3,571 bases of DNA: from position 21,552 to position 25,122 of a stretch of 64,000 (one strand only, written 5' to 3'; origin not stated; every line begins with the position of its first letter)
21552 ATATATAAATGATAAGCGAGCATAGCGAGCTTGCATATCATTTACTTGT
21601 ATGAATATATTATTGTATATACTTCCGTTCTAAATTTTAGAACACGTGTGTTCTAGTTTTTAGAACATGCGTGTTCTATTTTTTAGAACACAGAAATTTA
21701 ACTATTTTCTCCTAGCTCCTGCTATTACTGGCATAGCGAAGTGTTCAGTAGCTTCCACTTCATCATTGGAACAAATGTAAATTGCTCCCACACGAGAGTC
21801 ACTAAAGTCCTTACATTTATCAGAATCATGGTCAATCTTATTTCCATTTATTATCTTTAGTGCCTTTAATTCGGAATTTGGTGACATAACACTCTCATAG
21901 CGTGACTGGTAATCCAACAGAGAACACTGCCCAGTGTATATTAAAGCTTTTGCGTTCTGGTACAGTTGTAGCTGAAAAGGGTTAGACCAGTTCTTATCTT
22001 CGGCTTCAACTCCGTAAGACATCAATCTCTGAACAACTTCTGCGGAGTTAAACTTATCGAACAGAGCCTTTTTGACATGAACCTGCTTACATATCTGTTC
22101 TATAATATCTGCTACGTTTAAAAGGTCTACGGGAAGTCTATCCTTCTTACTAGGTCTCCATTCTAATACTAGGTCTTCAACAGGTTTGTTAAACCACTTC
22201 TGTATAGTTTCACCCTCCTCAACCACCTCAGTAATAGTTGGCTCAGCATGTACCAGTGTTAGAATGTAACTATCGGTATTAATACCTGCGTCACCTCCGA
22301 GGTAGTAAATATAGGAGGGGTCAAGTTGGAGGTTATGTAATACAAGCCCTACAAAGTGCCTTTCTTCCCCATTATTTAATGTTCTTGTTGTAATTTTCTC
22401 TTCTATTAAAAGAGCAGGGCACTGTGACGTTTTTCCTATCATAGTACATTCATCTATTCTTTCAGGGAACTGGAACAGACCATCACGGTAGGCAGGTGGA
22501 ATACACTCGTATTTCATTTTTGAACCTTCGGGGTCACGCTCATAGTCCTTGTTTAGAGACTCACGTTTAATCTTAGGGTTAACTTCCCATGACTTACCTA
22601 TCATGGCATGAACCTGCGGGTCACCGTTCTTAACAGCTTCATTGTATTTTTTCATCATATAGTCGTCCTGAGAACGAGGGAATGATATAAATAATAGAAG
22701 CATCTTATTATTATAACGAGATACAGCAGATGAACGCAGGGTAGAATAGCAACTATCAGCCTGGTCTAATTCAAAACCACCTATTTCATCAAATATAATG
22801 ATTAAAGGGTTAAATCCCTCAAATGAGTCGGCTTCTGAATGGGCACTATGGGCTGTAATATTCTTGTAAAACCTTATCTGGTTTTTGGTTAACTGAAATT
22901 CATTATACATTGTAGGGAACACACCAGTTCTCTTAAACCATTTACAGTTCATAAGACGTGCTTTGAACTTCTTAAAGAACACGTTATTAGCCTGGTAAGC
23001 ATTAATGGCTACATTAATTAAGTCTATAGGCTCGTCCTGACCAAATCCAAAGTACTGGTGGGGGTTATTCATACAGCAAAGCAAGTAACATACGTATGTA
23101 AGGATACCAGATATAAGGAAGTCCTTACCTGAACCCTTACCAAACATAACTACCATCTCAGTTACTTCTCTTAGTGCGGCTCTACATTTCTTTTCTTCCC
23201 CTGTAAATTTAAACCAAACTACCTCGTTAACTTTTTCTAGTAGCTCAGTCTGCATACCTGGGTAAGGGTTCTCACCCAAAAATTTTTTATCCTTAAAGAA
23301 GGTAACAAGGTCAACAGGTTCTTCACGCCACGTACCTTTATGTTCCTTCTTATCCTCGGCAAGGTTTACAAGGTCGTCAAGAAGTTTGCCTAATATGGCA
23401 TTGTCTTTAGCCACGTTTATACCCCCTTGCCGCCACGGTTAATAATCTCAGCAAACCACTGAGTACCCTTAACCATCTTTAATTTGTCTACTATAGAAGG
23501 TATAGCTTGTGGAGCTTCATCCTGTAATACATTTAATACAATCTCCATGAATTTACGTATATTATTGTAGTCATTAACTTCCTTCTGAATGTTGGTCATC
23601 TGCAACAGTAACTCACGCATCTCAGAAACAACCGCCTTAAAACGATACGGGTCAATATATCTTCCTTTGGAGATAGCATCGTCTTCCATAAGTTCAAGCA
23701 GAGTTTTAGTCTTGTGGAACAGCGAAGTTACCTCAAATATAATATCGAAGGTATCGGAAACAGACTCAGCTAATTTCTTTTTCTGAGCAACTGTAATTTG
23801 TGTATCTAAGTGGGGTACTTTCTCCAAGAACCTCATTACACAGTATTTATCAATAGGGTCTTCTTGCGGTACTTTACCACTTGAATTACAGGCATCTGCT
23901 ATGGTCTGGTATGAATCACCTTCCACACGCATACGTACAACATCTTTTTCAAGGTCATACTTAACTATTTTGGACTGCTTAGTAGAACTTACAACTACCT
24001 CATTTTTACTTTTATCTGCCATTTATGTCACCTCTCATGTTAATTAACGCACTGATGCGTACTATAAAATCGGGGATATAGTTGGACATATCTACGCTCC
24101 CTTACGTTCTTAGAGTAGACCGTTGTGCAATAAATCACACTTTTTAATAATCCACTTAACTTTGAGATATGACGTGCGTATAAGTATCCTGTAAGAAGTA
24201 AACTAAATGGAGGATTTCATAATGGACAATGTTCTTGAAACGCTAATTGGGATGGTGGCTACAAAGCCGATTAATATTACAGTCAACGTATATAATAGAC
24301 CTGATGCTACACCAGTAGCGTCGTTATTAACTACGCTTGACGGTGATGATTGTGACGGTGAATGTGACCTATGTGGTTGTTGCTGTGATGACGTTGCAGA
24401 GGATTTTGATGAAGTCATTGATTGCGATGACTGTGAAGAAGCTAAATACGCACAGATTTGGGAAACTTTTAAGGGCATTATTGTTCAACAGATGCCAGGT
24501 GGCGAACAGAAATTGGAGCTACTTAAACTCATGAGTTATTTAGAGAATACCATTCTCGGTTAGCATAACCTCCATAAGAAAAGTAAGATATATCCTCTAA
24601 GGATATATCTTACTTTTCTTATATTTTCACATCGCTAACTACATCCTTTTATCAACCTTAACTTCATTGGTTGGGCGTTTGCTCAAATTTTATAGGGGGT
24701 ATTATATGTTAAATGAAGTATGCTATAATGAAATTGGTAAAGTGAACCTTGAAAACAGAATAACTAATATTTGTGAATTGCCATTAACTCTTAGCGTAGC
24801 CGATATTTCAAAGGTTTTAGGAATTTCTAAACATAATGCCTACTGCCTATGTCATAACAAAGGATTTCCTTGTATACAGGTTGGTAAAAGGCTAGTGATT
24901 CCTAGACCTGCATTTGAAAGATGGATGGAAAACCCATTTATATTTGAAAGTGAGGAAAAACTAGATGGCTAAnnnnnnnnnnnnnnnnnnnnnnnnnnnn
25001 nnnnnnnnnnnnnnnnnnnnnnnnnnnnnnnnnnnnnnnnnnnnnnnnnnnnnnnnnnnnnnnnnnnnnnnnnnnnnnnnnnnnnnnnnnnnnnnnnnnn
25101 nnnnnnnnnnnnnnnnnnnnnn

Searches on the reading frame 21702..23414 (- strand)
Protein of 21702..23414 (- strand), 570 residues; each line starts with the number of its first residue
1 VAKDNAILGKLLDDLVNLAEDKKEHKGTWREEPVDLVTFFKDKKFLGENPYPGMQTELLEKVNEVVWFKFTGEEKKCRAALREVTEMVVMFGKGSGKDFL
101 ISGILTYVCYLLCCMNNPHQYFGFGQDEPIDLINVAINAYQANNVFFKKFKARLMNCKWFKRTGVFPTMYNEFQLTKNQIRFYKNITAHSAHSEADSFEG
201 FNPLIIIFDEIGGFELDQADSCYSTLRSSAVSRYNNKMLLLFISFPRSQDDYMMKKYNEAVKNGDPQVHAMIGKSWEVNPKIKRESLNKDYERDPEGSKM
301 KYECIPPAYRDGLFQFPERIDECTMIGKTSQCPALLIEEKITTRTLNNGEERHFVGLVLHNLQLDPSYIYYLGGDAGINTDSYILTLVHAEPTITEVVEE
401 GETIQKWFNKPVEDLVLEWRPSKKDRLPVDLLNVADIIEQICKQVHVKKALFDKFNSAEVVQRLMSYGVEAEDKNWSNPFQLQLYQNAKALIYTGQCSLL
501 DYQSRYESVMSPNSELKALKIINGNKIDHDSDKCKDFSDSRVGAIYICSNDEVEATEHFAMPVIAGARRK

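Call 9: search_protein_families(library=phrogs, proteins=[window:21702-23414:-], max_evalue=0.01)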
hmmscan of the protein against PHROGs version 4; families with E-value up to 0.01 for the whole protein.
window:21702-23414:- (570 aa): 3 families
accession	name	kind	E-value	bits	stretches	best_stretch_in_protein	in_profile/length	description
phrog_2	-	head and packaging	2.6e-15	57.2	1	76-527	275-575/807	terminase large subunit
phrog_17415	-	head and packaging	6e-11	42.1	2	240-463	580-779/940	terminase large subunit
phrog_9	-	head and packaging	9e-11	42.3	1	69-244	218-357/812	terminase large subunit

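Call 10: search_protein_families(library=pfam, proteins=[window:21702-23414:-], max_evalue=0.01)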
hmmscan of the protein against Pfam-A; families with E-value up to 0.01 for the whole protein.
window:21702-23414:- (570 aa): 1 family
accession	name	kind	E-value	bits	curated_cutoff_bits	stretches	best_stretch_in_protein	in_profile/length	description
PF03354.21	TerL_ATPase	-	0.008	16.3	23.7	0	79-240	16-157/178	Terminase large subunit, ATPase domain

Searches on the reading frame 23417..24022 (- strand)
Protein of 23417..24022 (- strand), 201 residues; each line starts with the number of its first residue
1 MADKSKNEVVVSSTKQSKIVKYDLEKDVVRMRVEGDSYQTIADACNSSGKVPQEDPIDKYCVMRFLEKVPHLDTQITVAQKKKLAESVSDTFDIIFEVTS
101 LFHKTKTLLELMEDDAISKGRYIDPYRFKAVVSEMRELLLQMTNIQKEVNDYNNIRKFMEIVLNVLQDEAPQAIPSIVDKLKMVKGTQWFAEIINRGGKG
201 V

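Call 94: search_protein_families(library=phrogs, proteins=[window:23417-24022:-], max_evalue=0.001)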
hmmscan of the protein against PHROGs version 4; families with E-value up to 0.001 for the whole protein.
window:23417-24022:- (201 aa): 1 family
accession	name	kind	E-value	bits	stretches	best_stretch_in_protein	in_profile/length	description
phrog_36965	-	unknown function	1.6e-23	84.6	1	15-186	11-186/200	-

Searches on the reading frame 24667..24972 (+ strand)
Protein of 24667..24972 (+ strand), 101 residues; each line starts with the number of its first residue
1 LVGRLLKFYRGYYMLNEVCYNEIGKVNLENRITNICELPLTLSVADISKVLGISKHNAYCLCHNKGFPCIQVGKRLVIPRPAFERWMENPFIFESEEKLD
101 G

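Call 94: search_protein_families(library=phrogs, proteins=[window:24667-24972:+], max_evalue=0.001)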
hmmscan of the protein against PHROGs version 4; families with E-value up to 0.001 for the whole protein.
window:24667-24972:+ (101 aa): 2 families
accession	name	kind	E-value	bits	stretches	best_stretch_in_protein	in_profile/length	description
phrog_7338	-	unknown function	2.3e-09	38.4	1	34-89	25-79/87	-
phrog_668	-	DNA, RNA and nucleotide metabolism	1.2e-06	29.3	1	32-90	54-113/181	HTH DNA binding protein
